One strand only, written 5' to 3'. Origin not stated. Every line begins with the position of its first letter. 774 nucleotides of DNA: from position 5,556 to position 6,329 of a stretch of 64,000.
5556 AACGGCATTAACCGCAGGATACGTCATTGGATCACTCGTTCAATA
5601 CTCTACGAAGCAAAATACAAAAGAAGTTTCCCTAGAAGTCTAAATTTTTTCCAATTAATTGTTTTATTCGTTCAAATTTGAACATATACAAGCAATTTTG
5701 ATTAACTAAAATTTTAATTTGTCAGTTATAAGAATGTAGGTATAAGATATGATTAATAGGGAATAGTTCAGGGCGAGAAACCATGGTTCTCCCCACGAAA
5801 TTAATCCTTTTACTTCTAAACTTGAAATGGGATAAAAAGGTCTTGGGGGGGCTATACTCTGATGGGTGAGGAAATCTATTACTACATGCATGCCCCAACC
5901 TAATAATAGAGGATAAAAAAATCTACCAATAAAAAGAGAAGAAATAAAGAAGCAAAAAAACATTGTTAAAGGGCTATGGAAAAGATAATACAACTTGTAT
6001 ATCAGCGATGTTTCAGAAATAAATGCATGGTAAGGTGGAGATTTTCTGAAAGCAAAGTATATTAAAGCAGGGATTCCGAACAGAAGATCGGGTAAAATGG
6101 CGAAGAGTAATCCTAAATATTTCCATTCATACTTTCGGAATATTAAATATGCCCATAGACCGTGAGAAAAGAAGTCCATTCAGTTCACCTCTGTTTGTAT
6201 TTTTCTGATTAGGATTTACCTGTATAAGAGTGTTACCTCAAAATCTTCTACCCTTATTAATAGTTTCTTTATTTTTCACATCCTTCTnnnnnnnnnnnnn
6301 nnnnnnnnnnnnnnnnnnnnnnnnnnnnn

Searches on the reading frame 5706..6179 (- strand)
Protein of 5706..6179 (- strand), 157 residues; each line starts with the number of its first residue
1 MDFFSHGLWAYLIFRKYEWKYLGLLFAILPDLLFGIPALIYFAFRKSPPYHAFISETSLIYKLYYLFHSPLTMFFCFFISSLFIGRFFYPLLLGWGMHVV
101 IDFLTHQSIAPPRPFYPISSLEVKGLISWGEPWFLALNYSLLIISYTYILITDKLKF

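Call 48: search_protein_families(library=pfam, proteins=[window:5706-6179:-], max_evalue=0.01)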
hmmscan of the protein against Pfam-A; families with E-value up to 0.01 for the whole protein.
window:5706-6179:- (157 aa): 2 families
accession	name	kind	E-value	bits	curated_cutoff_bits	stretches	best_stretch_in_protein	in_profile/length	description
PF04307.19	YdjM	-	0.0006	19.8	29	1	65-138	63-141/176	YdjM inner membrane protein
PF00882.24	Zn_dep_PLPC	-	0.0031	17.9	26.8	1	24-111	30-98/167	Zinc dependent phospholipase C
